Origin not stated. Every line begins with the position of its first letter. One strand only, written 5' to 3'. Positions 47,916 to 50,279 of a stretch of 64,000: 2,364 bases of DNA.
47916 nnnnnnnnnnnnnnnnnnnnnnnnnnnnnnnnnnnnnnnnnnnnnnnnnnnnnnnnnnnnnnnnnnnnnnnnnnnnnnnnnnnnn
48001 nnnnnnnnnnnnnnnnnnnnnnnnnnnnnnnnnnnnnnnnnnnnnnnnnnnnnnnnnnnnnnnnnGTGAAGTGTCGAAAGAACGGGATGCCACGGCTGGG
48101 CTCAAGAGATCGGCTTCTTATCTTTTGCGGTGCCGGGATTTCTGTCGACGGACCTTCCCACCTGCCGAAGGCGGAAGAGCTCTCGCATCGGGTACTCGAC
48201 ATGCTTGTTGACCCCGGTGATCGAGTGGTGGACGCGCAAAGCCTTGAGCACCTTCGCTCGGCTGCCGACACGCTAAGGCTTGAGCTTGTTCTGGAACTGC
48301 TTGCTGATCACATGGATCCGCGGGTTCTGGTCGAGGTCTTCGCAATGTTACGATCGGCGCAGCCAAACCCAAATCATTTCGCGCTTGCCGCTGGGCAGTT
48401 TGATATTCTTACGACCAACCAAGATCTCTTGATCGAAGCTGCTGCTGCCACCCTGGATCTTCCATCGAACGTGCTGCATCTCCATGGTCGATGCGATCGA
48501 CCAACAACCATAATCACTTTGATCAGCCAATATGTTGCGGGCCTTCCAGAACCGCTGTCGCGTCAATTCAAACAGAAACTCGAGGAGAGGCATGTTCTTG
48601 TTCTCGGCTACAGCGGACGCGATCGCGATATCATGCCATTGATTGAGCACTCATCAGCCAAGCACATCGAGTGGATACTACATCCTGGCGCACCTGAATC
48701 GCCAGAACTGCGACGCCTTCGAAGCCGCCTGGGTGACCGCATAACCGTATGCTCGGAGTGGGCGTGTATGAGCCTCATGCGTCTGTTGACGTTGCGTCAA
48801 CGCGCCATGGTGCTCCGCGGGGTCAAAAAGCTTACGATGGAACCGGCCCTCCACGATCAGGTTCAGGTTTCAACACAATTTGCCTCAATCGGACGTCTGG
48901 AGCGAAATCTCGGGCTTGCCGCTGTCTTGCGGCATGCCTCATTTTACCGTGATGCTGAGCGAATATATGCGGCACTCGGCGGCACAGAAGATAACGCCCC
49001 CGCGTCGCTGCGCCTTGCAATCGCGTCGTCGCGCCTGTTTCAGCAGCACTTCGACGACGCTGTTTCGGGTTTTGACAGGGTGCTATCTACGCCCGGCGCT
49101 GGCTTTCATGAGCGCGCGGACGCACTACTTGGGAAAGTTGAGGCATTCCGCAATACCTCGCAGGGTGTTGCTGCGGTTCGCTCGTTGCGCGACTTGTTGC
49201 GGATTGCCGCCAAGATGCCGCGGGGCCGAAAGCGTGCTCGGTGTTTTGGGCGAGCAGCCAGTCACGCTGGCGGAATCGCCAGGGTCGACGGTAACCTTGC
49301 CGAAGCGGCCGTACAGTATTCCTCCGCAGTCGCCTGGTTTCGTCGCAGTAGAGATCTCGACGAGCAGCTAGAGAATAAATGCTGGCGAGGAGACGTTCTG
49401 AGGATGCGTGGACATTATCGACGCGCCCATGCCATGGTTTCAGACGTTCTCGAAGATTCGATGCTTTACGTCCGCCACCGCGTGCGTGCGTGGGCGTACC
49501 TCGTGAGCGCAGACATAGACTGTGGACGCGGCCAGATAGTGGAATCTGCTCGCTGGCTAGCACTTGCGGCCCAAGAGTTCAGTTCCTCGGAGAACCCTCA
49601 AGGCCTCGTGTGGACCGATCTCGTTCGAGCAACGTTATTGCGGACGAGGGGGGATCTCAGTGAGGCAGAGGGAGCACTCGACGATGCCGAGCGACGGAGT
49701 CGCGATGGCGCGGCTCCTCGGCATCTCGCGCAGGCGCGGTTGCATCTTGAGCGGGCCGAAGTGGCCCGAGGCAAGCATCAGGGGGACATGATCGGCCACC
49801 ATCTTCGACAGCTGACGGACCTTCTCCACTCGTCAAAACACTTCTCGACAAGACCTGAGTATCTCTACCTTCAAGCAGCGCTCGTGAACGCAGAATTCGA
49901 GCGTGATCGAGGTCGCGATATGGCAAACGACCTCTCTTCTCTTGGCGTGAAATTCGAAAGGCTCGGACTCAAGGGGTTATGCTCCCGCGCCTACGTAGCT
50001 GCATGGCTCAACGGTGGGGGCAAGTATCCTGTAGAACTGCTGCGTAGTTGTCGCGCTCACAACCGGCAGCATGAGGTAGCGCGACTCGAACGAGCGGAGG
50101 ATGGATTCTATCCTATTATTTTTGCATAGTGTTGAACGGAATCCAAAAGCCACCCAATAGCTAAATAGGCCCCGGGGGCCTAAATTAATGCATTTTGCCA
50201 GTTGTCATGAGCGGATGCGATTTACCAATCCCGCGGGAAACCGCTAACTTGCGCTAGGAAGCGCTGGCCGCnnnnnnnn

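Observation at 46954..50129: Low-GC two-gene cassette: unknown 371-aa protein coupled (GTGA overlap) to a SIR2_2-TPR protein, wedged between an IS3 and the serine recombinase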

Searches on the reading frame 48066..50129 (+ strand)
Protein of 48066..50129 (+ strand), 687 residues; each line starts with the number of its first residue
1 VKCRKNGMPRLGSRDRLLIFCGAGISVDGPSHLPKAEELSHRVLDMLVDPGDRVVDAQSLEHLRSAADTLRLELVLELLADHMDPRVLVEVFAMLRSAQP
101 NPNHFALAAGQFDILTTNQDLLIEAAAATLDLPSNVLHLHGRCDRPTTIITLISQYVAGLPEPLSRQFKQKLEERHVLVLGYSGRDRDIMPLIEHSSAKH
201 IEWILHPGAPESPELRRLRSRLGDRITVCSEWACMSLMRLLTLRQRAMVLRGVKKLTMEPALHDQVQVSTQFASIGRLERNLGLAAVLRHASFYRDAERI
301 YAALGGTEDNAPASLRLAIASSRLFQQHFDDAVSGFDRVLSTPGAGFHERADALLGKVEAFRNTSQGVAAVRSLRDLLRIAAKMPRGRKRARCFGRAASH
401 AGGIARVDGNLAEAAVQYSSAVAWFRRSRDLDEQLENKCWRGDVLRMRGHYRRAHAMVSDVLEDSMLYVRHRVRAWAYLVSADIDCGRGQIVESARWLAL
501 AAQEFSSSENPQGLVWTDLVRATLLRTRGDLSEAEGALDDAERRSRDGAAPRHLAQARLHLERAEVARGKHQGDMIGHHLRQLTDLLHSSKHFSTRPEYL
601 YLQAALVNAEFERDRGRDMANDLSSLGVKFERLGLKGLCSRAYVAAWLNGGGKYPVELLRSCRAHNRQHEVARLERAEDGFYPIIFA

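Call 3: search_protein_families(library=pfam, proteins=[window:48066-50129:+], max_evalue=1)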
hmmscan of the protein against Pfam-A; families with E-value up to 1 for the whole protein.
window:48066-50129:+ (687 aa): 6 families
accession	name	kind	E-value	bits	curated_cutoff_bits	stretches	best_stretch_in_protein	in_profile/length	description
PF13289.12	SIR2_2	-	6e-10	39.8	24.5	1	134-203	41-117/141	SIR2-like domain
PF17874.7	TPR_MalT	-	1.2e-07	31.8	45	1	400-615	85-298/336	MalT-like TPR region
PF13424.12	TPR_12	-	0.0018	18.9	30.1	1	397-463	5-73/77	Tetratricopeptide repeat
PF12895.13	ANAPC3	-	0.0049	17.6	27.2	1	417-461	4-49/82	Anaphase-promoting complex, cyclosome, subunit 3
PF14346.11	DUF4398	-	0.041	14.8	27.9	1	530-568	2-40/78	Domain of unknown function (DUF4398)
PF13432.12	TPR_16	-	0.4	11.6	32.7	0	520-568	2-51/65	Tetratricopeptide repeat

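Call 4: search_protein_families(library=padloc, proteins=[window:48066-50129:+], max_evalue=1)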
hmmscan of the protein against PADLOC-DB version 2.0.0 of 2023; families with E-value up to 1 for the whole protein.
window:48066-50129:+ (687 aa): 5 families
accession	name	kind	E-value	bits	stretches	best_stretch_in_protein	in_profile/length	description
PDLC02419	Aga_SIR2-PNTD1-PNTD2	-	0.00018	18.4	1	164-196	193-225/558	Class I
PDLC02384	pAgo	-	0.00022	17.6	1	162-199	205-242/1030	-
PDLC02420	Aga_SIR2-PNTD1-PNTD2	-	0.002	14.4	1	150-196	189-235/1010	Class I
PDLC02401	Aga_SIR2-PNTD1-PNTD2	-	0.0037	14.1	1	172-196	174-198/524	Class I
PDLC04081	SIR2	-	0.028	11.6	1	33-130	72-156/345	-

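Call 5: search_protein_families(library=ncbifam, proteins=[window:48066-50129:+], max_evalue=1)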
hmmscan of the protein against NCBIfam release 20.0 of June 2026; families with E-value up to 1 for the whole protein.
window:48066-50129:+ (687 aa): 2 families
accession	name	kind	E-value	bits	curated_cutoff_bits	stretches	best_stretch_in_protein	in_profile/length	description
NF040867.1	prot_deacyl_CobB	equivalog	0.15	11.3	320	1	91-145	65-119/242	NAD-dependent protein deacetylase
NF001753.0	PRK00481.1-3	subfamily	0.19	10.7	243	0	90-143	67-120/252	NAD-dependent protein deacylase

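Call 6: find_homologous_proteins(query=window:48066-50129:+)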
Query window:48066-50129:+ (687 aa): 45 proteins with E <= 0.001 among 8000 candidates.
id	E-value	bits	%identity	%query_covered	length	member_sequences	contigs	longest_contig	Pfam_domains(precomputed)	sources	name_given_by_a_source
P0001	0.0e+0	1327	100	86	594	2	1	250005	PF13289.13,PF17874.8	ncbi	-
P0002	1.3e-237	808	59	98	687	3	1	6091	PF13289.13,PF12895.14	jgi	-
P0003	1.3e-205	703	54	94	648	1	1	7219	PF13289.13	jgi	jgi:tetratricopeptide (TPR) repeat protein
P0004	3.5e-205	701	54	94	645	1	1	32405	PF13289.13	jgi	jgi:tetratricopeptide (TPR) repeat protein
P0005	4.9e-200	684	54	94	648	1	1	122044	PF13289.13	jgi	jgi:tetratricopeptide (TPR) repeat protein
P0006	8.8e-165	568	44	98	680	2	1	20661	PF13289.13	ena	-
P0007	8.9e-150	518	46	87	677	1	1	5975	PF13289.13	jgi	jgi:tetratricopeptide (TPR) repeat protein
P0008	8.6e-145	502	42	98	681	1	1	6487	PF13289.13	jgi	jgi:tetratricopeptide (TPR) repeat protein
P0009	1.2e-117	412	52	59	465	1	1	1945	PF13289.13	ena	-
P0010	5.9e-90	321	33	97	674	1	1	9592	PF13289.13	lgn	-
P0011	7.6e-90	320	33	98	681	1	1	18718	PF13289.13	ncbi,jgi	jgi:tetratricopeptide (TPR) repeat protein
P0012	2.4e-86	309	32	97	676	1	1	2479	PF13289.13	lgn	-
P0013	2.9e-85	305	33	97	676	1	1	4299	-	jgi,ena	jgi:tetratricopeptide (TPR) repeat protein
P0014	7.7e-79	284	32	94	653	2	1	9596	-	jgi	-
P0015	9.0e-78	280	32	97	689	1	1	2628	PF13289.13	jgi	-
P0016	9.4e-78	280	33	97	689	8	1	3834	PF13289.13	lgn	-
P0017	1.3e-76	277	33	97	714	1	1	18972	PF13289.13,PF13424.13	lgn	-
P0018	3.7e-75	272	33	93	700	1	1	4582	PF13289.13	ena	-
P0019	3.4e-74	269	35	97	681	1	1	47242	PF13289.13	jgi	jgi:tetratricopeptide (TPR) repeat protein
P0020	5.9e-72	261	34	87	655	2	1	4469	PF13289.13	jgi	-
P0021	7.2e-72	261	34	98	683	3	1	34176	PF13289.13,PF13424.13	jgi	jgi:tetratricopeptide (TPR) repeat protein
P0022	9.9e-69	250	34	97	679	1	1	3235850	PF13289.13,PF07719.24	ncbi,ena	-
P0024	3.7e-68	249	33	87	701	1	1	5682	PF13289.13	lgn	-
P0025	7.1e-68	248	32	97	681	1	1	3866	PF13289.13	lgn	-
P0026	4.2e-67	245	33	87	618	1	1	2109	PF13289.13,PF17874.8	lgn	-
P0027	2.6e-63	233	32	97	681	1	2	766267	PF13289.13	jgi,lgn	jgi:tetratricopeptide (TPR) repeat protein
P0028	3.8e-63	232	29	97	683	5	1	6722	PF13289.13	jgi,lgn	-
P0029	5.1e-61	225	31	97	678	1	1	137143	PF13289.13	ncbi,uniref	ncbi:hypothetical protein [Amycolatopsis sp. cmx-4-61]|uniref:hypothetical protein n=1 Tax=Amycolato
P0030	9.5e-61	224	31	97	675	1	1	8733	PF13289.13,PF13424.13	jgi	jgi:tetratricopeptide (TPR) repeat protein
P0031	4.7e-59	218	41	40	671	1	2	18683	PF13289.13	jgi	jgi:tetratricopeptide (TPR) repeat protein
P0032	1.4e-58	217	30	97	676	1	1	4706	PF13289.13,PF13424.13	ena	-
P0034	4.6e-57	212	31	92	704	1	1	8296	PF13289.13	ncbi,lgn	-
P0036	6.8e-53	198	30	99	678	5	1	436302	PF13289.13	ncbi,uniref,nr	ncbi:hypothetical protein EIY87_22080 [Amycolatopsis eburnea]|uniref:Uncharacterized protein n=1 Tax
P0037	2.6e-52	196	32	94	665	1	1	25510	PF13289.13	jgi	jgi:tetratricopeptide (TPR) repeat protein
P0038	1.6e-51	194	29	98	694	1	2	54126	PF13289.13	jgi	jgi:tetratricopeptide (TPR) repeat protein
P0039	2.1e-49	187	30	98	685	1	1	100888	PF13289.13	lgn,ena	-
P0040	8.5e-46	175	29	88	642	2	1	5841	PF13289.13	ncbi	ncbi:MAG: SIR2 family protein [Solirubrobacteraceae bacterium]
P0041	1.0e-45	174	30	97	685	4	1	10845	PF13289.13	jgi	-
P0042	8.1e-40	155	40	41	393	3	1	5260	PF13289.13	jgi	jgi:hypothetical protein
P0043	2.2e-30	124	27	92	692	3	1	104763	PF13289.13,PF17874.8,PF00515.35,PF13424.13,PF07719.24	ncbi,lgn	-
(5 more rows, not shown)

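Call 8: find_encoding_contigs(protein=P0005, flank=6000, max_places=2)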
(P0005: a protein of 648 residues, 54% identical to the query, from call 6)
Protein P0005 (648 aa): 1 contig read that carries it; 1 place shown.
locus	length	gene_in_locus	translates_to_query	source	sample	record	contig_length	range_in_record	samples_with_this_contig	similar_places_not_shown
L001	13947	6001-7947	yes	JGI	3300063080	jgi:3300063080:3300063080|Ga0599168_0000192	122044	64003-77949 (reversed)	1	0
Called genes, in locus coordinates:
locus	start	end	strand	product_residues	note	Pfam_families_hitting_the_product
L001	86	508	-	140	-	-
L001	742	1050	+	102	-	-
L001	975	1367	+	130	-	-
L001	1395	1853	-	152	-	PF04892:VanZ-LLP1 (weak)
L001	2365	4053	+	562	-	PF00732:GMC_oxred_N (weak), PF00890:FAD_binding_2 (faint), PF01266:DAO (faint), PF01494:FAD_binding_3 (faint), PF05199:GMC_oxred_C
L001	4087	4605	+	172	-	PF13618:Gluconate_2-dh3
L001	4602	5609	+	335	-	PF12902:Ferritin-like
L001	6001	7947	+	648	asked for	PF13289:SIR2_2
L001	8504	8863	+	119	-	-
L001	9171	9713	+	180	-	PF04542:Sigma70_r2, PF08281:Sigma70_r4_2, PF04545:Sigma70_r4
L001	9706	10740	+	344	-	PF00903:Glyoxalase, PF18029:Glyoxalase_6 (faint), PF00903:Glyoxalase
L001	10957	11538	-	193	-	-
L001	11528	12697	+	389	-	-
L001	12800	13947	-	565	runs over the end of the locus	PF16697:Yop-YscD_cpl, PF00498:FHA, PF01590:GAF, PF13185:GAF_2, PF13492:GAF_3, PF07228:SpoIIE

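Call 9: find_encoding_contigs(protein=P0006, flank=6000, max_places=2)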
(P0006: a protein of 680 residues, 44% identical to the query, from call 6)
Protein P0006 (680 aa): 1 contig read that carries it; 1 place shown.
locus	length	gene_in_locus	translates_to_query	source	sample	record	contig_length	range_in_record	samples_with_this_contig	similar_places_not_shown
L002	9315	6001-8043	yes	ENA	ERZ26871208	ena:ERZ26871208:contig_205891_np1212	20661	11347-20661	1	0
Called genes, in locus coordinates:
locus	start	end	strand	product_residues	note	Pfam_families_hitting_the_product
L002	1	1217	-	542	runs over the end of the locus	PF12161:HsdM_N, PF02384:N6_Mtase, PF05175:MTS (faint)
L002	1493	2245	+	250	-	-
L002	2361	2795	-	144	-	-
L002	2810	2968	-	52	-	-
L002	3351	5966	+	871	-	PF02012:BNR (faint), PF25852:DUF6242_C (faint), PF15902:Sortilin-Vps10 (weak)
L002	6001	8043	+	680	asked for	PF13289:SIR2_2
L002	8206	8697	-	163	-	PF00293:NUDIX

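Call 10: find_encoding_contigs(protein=P0022, flank=6000, max_places=2)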
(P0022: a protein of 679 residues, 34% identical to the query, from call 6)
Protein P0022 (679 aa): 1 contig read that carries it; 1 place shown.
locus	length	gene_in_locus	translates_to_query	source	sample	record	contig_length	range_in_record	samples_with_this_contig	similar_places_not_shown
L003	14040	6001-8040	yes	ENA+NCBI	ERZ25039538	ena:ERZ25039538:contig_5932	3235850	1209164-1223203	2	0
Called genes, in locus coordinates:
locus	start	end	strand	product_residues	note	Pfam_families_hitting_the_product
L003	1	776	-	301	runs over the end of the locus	-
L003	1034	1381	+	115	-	-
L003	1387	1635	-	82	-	-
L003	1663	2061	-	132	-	PF05168:HEPN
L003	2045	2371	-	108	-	PF01909:NTP_transf_2, PF18765:Polbeta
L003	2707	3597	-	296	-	PF08843:AbiEii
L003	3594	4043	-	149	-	-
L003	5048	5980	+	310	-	PF04055:Radical_SAM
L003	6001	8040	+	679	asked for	PF13289:SIR2_2 (weak), PF07719:TPR_2 (faint)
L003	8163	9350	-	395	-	PF22769:DCD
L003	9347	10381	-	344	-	PF00303:Thymidylat_synt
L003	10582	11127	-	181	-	-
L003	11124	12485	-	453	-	PF01966:HD, PF19276:HD_assoc_2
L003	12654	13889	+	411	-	-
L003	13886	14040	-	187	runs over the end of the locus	-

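Call 11: find_encoding_contigs(protein=P0036, flank=6000, max_places=2)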
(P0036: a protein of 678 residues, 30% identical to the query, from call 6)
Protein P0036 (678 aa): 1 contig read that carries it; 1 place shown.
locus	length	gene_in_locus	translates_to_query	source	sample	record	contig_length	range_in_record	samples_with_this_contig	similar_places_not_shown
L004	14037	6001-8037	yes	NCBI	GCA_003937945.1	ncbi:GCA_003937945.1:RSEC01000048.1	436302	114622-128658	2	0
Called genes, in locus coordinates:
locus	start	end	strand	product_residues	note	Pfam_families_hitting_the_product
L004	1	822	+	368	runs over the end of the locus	PF04055:Radical_SAM, PF13353:Fer4_12 (weak)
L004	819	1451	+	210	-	PF02223:Thymidylate_kin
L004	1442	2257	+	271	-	PF03372:Exo_endo_phos (weak)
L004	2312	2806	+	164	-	PF00293:NUDIX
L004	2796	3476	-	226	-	PF00583:Acetyltransf_1 (weak)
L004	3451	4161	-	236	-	PF27531:MT3502_N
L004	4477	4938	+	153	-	PF18029:Glyoxalase_6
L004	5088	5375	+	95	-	-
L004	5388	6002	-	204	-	-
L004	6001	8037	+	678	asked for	PF13289:SIR2_2 (weak)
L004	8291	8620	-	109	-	-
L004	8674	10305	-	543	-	PF14690:Zn_ribbon_ISL3, PF01610:DDE_Tnp_ISL3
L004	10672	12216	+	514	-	PF02775:TPP_enzyme_C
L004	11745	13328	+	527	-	PF00483:NTP_transferase, PF22640:ManC_GMP_beta-helix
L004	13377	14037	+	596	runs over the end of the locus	-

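Call 19: find_related_loci(query=A1, collection=genome_contigs, flank=8000)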
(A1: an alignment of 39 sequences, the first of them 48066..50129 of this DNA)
Query A1 (687 aa) in genome_contigs; peptide patterns used: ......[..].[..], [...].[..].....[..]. (x = any residue, [..] = any of these).
89 stretches matched a pattern; 25 encode a relative of the query (tblastn E <= 1e-3); 25 distinct loci.
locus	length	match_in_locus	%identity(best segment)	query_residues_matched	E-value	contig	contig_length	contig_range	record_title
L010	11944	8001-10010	35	18-687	3e-105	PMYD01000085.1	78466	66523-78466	MAG: Phycisphaerales bacterium isolate fen_1343 73.20110800_E2D.35_contig_5066, whole genome shotgun sequence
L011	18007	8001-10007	34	18-686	2e-99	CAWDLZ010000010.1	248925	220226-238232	MAG: uncultured Alphaproteobacteria bacterium isolate MFD04492.bin.2.120 genome assembly, contig: contig_39228, whole ge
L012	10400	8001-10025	36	18-686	7e-87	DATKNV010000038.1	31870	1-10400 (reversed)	MAG TPA_asm: Stellaceae bacterium isolate SMAG_U14746 k141_4642788, whole genome shotgun sequence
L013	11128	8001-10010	34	19-684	7e-69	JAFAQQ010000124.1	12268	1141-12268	MAG: Actinomycetota bacterium isolate CP_BM_ER_68 BM_ER_k147_5190239, whole genome shotgun sequence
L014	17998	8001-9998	31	19-684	8e-62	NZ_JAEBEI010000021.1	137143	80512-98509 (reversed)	Amycolatopsis sp. cmx-4-61 cmx-4-61_NODE_21_length_137143_cov_15.218901, whole genome shotgun sequence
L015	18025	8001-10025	30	8-684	4e-56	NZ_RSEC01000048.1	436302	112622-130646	Amycolatopsis eburnea strain GLM-1 scaffold50_cov13, whole genome shotgun sequence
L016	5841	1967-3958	29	18-686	1e-48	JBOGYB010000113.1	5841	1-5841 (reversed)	MAG: Solirubrobacteraceae bacterium isolate SE1504_metabat2.bin.26 NODE_3528_length_5841_cov_0.930347, whole genome shot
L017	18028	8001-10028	34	19-684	5e-74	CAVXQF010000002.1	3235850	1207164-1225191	MAG: uncultured Solirubrobacteraceae bacterium isolate MFD05502.bin.2.29 genome assembly, contig: contig_5932, whole gen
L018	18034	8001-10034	30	16-684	7e-42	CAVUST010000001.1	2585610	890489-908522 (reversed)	MAG: uncultured Solirubrobacterales bacterium isolate MFD00964.bin.1.50 genome assembly, contig: contig_18441, whole gen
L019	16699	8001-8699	37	19-228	6e-31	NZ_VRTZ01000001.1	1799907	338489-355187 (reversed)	Homoserinibacter sp. GY 40078 Scaffold1, whole genome shotgun sequence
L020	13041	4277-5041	34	2-238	1e-28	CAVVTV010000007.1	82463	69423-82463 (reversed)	MAG: uncultured Thermoleophilia bacterium isolate MFD04492.bin.1.102 genome assembly, contig: contig_43796, whole genome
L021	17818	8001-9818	31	16-614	2e-41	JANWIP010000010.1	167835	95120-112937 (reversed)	MAG: Solirubrobacteraceae bacterium isolate CRAIB_MAG44 c_000000040834, whole genome shotgun sequence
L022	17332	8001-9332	28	18-465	6e-27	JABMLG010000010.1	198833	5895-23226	Microbacteriaceae bacterium VKM Ac-2855 n10, whole genome shotgun sequence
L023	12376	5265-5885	29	18-222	1e-22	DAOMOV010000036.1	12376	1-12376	MAG TPA_asm: Terrimesophilobacter sp. isolate AMR_MDS_5877 NODE_2238_length_12376_cov_5.482266, whole genome shotgun seq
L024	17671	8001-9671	28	20-546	4e-22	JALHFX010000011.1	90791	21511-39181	MAG: Propionibacterium sp. isolate 3-JJ_aug_S1_071 scaffold_320, whole genome shotgun sequence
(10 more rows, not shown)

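Call 22: search_protein_families(library=pfam, proteins=[L010:7206-7949:+, L013:7167-7919:+, L022:6937-7863:+, L024:7362-7979:+, L014:10057-11811:+, L018:7269-7880:+, L011:7334-7825:+, L003:5036-5980:+, L001:4602-5609:+], max_evalue=0.1)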
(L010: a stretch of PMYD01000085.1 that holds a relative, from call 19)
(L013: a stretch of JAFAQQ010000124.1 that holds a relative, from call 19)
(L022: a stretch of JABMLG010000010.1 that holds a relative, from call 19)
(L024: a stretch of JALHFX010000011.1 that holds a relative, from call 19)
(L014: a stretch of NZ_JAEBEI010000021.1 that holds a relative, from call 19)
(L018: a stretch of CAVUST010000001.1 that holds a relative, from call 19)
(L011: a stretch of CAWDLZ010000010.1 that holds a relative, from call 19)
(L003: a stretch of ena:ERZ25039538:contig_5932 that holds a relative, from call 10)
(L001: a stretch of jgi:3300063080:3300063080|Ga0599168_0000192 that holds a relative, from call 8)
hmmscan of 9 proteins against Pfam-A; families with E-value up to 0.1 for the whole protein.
L010:7206-7949:+ (247 aa): 1 family
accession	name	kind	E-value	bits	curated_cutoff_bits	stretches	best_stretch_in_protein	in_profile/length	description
PF02578.20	Cu-oxidase_4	-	6.7e-46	157.1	22.9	1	54-240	43-234/238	Multi-copper polyphenol oxidoreductase laccase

L013:7167-7919:+ (250 aa): 1 family
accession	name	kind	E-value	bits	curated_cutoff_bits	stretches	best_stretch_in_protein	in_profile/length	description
PF12572.13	DUF3752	-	0.019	15.9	23.7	1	106-186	30-108/151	Protein of unknown function (DUF3752)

L022:6937-7863:+ (308 aa): 1 family
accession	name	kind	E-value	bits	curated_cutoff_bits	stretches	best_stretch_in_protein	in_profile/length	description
PF01763.21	Herpes_UL6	-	0.0057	15.7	27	1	12-53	115-155/562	Herpesvirus UL6 like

L024:7362-7979:+ (205 aa): 0 families

L014:10057-11811:+ (584 aa): 1 family
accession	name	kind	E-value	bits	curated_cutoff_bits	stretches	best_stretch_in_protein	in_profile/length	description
PF23954.1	DUF7283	-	0.032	14.6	27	1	100-131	5-36/142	Family of unknown function (DUF7283)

L018:7269-7880:+ (203 aa): 1 family
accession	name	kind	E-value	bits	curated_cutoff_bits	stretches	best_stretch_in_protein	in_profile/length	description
PF04255.20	DUF433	-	1.4e-15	57.3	23.6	1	118-167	1-50/56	Protein of unknown function (DUF433)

L011:7334-7825:+ (163 aa): 0 families

L003:5036-5980:+ (314 aa): 1 family
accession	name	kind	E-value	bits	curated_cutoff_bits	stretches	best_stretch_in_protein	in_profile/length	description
PF04055.27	Radical_SAM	-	2.7e-14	54.1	29.5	1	30-167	6-150/166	Radical SAM superfamily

L001:4602-5609:+ (335 aa): 1 family
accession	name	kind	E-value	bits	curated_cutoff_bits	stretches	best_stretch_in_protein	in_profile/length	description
PF12902.13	Ferritin-like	-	7e-46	157.3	22.3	1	34-231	1-220/221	Ferritin-like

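Call 56: search_protein_families(library=phrogs, proteins=[window:48066-50129:+], max_evalue=0.01)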
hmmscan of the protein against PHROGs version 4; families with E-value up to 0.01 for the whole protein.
window:48066-50129:+ (687 aa): 0 families

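Call 60: find_related_loci(query=A1, collection=viral_contigs, flank=6000)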
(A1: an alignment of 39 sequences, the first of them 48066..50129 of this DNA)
Query A1 (687 aa) in viral_contigs; peptide patterns used: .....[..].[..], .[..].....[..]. (x = any residue, [..] = any of these).
35 stretches matched a pattern, but none encodes a relative of the query by tblastn (E <= 1e-3).
